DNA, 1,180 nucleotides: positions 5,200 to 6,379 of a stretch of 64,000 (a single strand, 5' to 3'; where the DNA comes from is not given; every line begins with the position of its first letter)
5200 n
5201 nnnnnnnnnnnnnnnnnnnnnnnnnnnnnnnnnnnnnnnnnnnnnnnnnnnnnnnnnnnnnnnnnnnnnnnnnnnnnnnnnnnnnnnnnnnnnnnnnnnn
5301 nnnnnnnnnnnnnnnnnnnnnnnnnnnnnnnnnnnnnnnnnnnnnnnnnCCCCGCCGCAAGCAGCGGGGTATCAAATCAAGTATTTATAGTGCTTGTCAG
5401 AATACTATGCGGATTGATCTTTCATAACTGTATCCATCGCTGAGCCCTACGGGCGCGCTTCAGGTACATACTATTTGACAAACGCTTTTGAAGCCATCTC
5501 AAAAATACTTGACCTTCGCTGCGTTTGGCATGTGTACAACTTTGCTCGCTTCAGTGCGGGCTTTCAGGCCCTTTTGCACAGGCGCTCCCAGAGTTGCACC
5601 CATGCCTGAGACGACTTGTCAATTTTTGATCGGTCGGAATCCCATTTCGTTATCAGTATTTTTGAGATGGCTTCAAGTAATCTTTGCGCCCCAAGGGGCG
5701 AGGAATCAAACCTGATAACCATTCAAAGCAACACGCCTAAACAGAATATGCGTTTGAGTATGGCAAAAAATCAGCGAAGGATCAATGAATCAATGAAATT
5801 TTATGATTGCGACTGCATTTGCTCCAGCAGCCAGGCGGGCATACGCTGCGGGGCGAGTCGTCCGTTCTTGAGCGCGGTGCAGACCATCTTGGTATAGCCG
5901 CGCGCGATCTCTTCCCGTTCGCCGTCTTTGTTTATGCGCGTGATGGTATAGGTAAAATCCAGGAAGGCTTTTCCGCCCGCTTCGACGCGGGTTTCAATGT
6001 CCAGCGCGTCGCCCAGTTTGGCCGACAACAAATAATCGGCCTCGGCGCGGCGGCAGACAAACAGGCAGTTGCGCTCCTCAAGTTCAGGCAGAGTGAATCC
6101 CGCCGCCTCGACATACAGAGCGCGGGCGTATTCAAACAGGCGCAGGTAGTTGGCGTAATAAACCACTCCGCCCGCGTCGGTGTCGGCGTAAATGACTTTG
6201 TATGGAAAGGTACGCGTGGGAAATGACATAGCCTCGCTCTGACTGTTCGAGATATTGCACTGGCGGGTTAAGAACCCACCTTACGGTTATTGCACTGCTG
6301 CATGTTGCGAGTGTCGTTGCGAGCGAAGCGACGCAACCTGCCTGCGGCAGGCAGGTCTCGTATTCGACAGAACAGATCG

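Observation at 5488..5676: A 22-bp-TIR element encapsulating an 80-nt structured unit that recurs three times (two orientations)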

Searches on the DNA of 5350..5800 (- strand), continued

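Call 38: search_with_rna_model(model_id=R1, sources=[window, L004, L006, L008, L011, L012, L013, L014, L015, L016, L017, L021, L023, L024, L025, L028, L029, L030, L031, L032, L033, L036, L037, L041, L044, L045, L048, L051, L052, L056, L059, L060, L063, L065, L066, L069, L071, L072, L074, L075, L087, L088, L090, L091, L094, L095, L098, L101], max_evalue=0.000002, make_alignment=true)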
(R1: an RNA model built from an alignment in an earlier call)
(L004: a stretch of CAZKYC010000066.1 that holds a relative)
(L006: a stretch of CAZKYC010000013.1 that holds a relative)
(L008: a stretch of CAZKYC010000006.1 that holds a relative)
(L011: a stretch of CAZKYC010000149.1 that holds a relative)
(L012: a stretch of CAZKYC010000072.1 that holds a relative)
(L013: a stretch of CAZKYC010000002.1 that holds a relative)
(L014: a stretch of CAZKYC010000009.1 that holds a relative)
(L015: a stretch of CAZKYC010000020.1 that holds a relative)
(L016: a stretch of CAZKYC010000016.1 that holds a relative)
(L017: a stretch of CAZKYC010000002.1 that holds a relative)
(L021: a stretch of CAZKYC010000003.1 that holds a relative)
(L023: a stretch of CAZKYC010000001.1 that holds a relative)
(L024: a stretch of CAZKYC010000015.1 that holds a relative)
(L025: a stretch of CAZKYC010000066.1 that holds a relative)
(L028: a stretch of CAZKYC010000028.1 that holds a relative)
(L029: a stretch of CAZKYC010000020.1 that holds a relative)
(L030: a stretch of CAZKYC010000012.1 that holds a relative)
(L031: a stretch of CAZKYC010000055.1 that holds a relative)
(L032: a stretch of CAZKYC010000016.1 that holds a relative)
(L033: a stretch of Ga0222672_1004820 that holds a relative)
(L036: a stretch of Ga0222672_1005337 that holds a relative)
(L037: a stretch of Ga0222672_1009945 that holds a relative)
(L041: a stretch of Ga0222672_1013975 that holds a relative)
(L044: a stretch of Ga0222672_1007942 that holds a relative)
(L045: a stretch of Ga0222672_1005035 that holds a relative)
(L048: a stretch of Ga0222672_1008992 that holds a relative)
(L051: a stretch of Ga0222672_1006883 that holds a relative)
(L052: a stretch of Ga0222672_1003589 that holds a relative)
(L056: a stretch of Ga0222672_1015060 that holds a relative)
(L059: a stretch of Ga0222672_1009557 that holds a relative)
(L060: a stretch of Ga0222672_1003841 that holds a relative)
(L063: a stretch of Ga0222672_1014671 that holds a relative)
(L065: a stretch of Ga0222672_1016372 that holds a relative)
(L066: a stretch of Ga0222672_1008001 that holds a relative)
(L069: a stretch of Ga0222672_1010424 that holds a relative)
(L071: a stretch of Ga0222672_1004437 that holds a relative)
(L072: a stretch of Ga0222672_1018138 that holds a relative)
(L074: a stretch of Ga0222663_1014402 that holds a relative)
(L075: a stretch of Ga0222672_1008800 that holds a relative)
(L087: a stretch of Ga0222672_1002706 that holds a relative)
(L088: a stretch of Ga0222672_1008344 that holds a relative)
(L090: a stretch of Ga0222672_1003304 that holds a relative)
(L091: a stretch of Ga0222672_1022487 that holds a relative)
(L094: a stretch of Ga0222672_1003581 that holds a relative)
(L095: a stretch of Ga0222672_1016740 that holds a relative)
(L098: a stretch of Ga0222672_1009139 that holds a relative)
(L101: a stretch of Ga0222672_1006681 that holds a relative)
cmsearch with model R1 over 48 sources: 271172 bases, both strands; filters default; matches with E-value up to 0.000002: 58.
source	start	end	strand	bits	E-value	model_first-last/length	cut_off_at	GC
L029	7488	7577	-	108.1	4.1e-23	1-90/90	no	0.56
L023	4098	4187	+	107.5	5.7e-23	1-90/90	no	0.54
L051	1091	1180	+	105.4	1.8e-22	1-90/90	no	0.6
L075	1292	1381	-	105.4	1.8e-22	1-90/90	no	0.6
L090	2314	2403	-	104.7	2.7e-22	1-90/90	no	0.56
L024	3320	3409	+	103.3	5.8e-22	1-90/90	no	0.58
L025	6928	7017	-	103.3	5.8e-22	1-90/90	no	0.52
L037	628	717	+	102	1.2e-21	1-90/90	no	0.58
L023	3887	3976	+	101.7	1.4e-21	1-90/90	no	0.57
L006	417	506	-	101.5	1.6e-21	1-90/90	no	0.6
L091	462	551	-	101.2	1.9e-21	1-90/90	no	0.62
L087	926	1015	+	100.3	3.1e-21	1-90/90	no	0.58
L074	1149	1238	+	100.2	3.3e-21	1-90/90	no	0.58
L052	870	959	-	100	3.8e-21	1-90/90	no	0.58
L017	2452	2541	+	99.7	4.2e-21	1-90/90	no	0.58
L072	486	575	-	99.5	5e-21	1-90/90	no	0.57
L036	8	97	-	98.9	6.7e-21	1-90/90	no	0.56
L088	1666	1755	+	98.9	6.7e-21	1-90/90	no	0.56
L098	1079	1168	-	98.9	6.9e-21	1-90/90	no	0.59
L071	2051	2140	+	97.5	1.5e-20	1-90/90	no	0.61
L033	1571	1660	-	97.4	1.5e-20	1-90/90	no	0.54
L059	1584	1673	-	97.4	1.6e-20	1-90/90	no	0.6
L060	991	1080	-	96.4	2.7e-20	1-90/90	no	0.6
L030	3099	3188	+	96.1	3.1e-20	1-90/90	no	0.58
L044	1702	1791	-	95.9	3.6e-20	1-90/90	no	0.56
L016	4621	4710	+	95.8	3.8e-20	1-90/90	no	0.6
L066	1734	1823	-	95.6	4.3e-20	1-90/90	no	0.53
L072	710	799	-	95.3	5e-20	1-90/90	no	0.56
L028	2332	2421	-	94.7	7e-20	1-90/90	no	0.6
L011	2131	2220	+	94.6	7.5e-20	1-90/90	no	0.63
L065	634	723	+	94.4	8.4e-20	1-90/90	no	0.59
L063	777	866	+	92.9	1.9e-19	1-90/90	no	0.54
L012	2018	2108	+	91.2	4.8e-19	1-90/90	no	0.53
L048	128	217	+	90.2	8.6e-19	1-90/90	no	0.57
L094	439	528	+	87.9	3e-18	1-90/90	no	0.57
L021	1369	1458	-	87.1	4.8e-18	1-90/90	no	0.62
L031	3955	4044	+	87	5e-18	1-90/90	no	0.56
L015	4357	4445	+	85.1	1.5e-17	1-90/90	no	0.56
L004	1978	2067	-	83.7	3.1e-17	1-90/90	no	0.54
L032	3495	3584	-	83.7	3.1e-17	1-90/90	no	0.59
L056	1019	1108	+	82.7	5.6e-17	1-90/90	no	0.61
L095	432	521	+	82.7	5.6e-17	1-90/90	no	0.61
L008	4388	4475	+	80.5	1.9e-16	1-90/90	no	0.62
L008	4765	4852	+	80.5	1.9e-16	1-90/90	no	0.62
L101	2048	2123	+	80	2.5e-16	1-76/90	3'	0.57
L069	1027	1112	-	78.7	5.2e-16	1-90/90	no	0.58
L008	4224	4311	+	76.9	1.4e-15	1-90/90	no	0.61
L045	978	1066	+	74.7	4.8e-15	1-90/90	no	0.58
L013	51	140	+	74.1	6.4e-15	1-90/90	no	0.52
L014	1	71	+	70.5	4.9e-14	20-90/90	5'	0.59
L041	678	764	-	65.2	9e-13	1-90/90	no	0.53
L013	6909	6994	+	53.8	5.1e-10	1-90/90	no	0.57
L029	4014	4099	-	52.7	9.6e-10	1-90/90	no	0.6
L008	7004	7089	+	52.2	1.3e-09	1-90/90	no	0.56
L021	2630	2713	-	39.9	1.1e-06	1-90/90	no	0.58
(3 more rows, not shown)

Alignment A4: 58 matches aligned to the model, 103 columns, each read 5' to 3' on its own strand. Consensus structure (alignment columns), stored with it:
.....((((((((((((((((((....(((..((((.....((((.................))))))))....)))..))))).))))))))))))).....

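Call 51: search_with_rna_model(model_id=R1, sources=[L111, L112, L113, L114, L115, L116], max_evalue=1)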
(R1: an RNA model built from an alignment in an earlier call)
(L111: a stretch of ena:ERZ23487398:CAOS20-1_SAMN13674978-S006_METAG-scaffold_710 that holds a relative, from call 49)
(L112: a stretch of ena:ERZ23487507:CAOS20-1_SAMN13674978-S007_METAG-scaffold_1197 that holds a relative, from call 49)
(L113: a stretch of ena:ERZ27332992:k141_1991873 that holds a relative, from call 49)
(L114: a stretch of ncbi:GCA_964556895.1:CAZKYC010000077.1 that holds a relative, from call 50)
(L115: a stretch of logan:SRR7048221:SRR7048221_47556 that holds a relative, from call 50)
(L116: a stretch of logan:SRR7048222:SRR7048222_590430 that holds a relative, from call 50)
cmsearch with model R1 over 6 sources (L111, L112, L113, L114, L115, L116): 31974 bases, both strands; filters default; matches with E-value up to 1: 3.
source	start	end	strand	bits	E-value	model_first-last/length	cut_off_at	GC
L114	3796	3881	+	74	8.1e-16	1-90/90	no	0.62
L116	1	38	+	23.1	0.0016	53-90/90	5'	0.61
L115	1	35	+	19.3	0.013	56-90/90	5'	0.57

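Call 65: search_with_rna_model(model_id=R1, source=window, filters=off, max_evalue=10)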
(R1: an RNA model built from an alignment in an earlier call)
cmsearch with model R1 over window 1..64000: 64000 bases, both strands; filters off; matches with E-value up to 10: 28.
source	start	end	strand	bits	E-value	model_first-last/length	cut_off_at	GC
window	5522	5611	-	98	2.7e-21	1-90/90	no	0.57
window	35338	35427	+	89.4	3.2e-19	1-90/90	no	0.64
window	60939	61028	+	86.2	1.9e-18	1-90/90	no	0.57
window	5522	5611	+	20.8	0.011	1-90/90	no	0.57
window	35338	35427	-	18.3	0.044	1-90/90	no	0.64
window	35448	35497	+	16.7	0.11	1-90/90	no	0.48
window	35447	35498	-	15.5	0.21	1-90/90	no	0.46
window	23133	23173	-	15.2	0.26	1-90/90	no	0.56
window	19355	19397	-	13.7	0.59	1-90/90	no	0.51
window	16980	17058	-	13.7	0.59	1-90/90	no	0.59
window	40081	40134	+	13.2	0.75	1-90/90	no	0.46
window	23133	23173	+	13.1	0.82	1-90/90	no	0.56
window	1487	1532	-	12.9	0.88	1-90/90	no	0.52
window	60939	61028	-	12.6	1.1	1-90/90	no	0.57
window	14080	14118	+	12.5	1.2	1-90/90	no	0.44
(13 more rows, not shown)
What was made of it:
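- Checked: With filters off, the covariance model finds exactly three full copies in the 64 kb (call 65).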

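Call 67: search_dna_similar(query=window:5488-5676:-, collection=plasmids, mode=distant, max_evalue=0.01, max_rows=10)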
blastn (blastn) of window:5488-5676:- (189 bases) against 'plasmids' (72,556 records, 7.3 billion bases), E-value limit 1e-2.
No match.

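Call 68: search_dna_similar(query=window:5488-5676:-, collection=phages, mode=distant, max_evalue=0.01, max_rows=10)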
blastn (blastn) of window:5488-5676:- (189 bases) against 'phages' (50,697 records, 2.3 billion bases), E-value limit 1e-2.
No match.

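Call 78: search_with_rna_model(model_id=R1, sources=[L117, L118], max_evalue=1, filters=off)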
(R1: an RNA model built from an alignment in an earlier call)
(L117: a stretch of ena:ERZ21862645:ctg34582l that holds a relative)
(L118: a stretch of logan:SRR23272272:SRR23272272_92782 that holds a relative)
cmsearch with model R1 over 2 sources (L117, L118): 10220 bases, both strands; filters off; matches with E-value up to 1: 5.
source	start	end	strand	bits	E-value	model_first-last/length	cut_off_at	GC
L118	1282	1337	-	13.3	0.12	1-90/90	no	0.29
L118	1286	1333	+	12.9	0.14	1-90/90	no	0.33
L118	2466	2503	-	12.8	0.15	1-90/90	no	0.42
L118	2466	2503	+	12.6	0.17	1-90/90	no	0.42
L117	6509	6548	-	9.6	0.93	1-90/90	no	0.47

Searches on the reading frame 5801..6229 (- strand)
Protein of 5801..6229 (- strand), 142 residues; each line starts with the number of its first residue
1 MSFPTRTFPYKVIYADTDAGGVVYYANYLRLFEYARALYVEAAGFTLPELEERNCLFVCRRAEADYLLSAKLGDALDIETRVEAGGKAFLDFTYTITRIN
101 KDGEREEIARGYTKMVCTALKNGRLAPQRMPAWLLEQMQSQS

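Call 13: find_encoding_contigs(protein=window:5801-6229:-, flank=3000, max_places=10)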
Protein window:5801-6229:- (142 aa): 3 contigs read that carry it; 3 places shown.
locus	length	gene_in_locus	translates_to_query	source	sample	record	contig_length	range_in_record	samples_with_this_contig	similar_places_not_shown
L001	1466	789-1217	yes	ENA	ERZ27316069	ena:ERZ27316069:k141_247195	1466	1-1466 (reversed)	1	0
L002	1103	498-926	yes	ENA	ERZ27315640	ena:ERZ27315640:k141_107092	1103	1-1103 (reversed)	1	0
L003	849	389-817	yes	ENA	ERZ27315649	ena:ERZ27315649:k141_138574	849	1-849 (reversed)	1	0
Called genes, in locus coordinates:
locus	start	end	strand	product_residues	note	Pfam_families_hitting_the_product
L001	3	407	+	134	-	?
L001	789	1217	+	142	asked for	PF13279:4HBT_2, PF03061:4HBT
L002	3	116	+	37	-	?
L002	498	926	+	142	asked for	PF13279:4HBT_2, PF03061:4HBT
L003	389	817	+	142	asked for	PF13279:4HBT_2, PF03061:4HBT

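Call 46: search_protein_families(library=pfam, proteins=[window:5801-6229:-])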
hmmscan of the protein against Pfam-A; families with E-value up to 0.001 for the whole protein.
window:5801-6229:- (142 aa): 2 families
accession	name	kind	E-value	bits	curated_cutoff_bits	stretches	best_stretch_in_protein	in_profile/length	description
PF13279.12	4HBT_2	-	4.9e-17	63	25.5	1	15-137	4-121/122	Thioesterase-like superfamily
PF03061.28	4HBT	-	1.9e-11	44.5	20.6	1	20-98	1-72/79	Thioesterase superfamily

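Call 48: find_homologous_proteins(query=window:5801-6229:-, max_evalue=1e-10)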
Query window:5801-6229:- (142 aa): 1991 proteins with E <= 1e-10 among 3206 candidates; the best 120 are listed.
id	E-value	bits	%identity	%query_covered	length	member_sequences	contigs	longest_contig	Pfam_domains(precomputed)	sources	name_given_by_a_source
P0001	2.1e-89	315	100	100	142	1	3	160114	PF03061.29,PF13279.13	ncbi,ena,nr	ncbi:MAG: thioesterase family protein [Candidatus Hinthialibacter antarcticus]|nr:thioesterase famil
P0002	1.2e-73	264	81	99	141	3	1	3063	PF03061.29,PF13279.13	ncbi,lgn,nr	ncbi:acyl-CoA thioesterase [bacterium]|nr:acyl-CoA thioesterase [bacterium]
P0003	2.8e-72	259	84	99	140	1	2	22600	PF03061.29,PF13279.13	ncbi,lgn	-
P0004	3.4e-69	249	80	100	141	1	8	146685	PF03061.29,PF13279.13,PF01643.24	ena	-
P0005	2.4e-52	195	67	91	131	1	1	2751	PF03061.29,PF13279.13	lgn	-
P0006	4.9e-44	168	54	100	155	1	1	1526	PF03061.29,PF13279.13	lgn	-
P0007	7.9e-44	167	58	93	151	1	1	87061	PF03061.29,PF13279.13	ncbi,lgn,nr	ncbi:MAG: YbgC/FadM family acyl-CoA thioesterase [bacterium]|nr:YbgC/FadM family acyl-CoA thioestera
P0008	1.7e-42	163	55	99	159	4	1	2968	PF03061.29,PF13279.13,PF01643.24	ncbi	-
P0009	2.3e-42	162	55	97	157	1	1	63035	PF03061.29,PF13279.13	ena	-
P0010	3.5e-42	162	54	99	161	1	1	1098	PF03061.29,PF13279.13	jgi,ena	-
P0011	5.5e-42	161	55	96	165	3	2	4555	PF03061.29,PF13279.13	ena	-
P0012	5.2e-41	158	53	97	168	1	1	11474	PF03061.29,PF13279.13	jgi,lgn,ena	-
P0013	3.4e-39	152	51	99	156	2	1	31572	PF03061.29,PF13279.13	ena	-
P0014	2.7e-38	149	50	97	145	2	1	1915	PF03061.29,PF13279.13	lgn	-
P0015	3.2e-38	149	51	96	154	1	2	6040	PF03061.29,PF13279.13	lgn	-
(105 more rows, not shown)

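Call 49: find_encoding_contigs(protein=P0004, flank=4000, max_places=3)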
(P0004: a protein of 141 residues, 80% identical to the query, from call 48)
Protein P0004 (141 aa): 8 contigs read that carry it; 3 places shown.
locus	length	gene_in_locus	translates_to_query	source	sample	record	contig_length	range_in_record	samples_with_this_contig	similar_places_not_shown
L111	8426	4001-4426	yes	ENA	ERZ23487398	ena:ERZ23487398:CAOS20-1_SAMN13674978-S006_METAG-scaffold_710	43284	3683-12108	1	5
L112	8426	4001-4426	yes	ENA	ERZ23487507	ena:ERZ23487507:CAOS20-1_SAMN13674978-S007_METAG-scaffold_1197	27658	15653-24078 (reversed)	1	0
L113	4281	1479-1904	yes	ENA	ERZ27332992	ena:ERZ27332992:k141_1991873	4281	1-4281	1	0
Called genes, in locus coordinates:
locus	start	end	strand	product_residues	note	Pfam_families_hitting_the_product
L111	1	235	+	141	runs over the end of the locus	-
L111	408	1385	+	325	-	PF03255:ACCA, PF01039:Carboxyl_trans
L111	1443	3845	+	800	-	PF02190:LON_substr_bdg, PF07724:AAA_2 (faint), PF07728:AAA_5, PF00004:AAA, PF22667:Lon_lid, PF05362:Lon_C, PF13541:ChlI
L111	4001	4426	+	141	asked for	PF01643:Acyl-ACP_TE (weak), PF13279:4HBT_2, PF03061:4HBT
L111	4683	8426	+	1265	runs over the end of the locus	PF05426:Alginate_lyase, PF07940:Hepar_II_III_C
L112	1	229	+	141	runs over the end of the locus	-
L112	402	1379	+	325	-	PF03255:ACCA, PF01039:Carboxyl_trans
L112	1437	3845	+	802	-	-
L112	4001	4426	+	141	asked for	PF01643:Acyl-ACP_TE (weak), PF13279:4HBT_2, PF03061:4HBT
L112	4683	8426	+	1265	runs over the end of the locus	PF05426:Alginate_lyase, PF07940:Hepar_II_III_C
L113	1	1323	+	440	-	?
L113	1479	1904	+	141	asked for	PF01643:Acyl-ACP_TE (weak), PF13279:4HBT_2, PF03061:4HBT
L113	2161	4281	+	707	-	?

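Call 50: find_encoding_contigs(protein=P0003, flank=4000, max_places=3)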
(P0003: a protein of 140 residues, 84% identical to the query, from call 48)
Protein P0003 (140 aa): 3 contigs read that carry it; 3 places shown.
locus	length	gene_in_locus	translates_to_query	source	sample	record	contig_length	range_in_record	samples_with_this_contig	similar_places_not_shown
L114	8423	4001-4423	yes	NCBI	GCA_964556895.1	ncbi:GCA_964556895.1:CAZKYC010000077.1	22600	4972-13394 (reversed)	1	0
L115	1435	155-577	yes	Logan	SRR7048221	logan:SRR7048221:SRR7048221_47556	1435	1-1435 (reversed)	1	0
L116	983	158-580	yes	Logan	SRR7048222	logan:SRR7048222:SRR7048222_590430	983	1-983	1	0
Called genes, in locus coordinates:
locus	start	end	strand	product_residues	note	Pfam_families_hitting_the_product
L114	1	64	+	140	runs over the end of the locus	-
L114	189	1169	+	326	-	PF03255:ACCA, PF01039:Carboxyl_trans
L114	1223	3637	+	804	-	PF02190:LON_substr_bdg, PF00004:AAA, PF07724:AAA_2 (faint), PF07728:AAA_5, PF22667:Lon_lid, PF05362:Lon_C, PF13541:ChlI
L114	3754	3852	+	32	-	-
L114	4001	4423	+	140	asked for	PF13279:4HBT_2, PF03061:4HBT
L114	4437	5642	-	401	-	PF01839:FG-GAP (faint), PF13517:FG-GAP_3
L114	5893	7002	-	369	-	PF00155:Aminotran_1_2, PF01041:DegT_DnrJ_EryC1, PF01053:Cys_Met_Meta_PP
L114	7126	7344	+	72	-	-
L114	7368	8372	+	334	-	PF01717:Meth_synt_2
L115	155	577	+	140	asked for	PF13279:4HBT_2, PF03061:4HBT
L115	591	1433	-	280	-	?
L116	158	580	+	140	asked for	PF13279:4HBT_2, PF03061:4HBT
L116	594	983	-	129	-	?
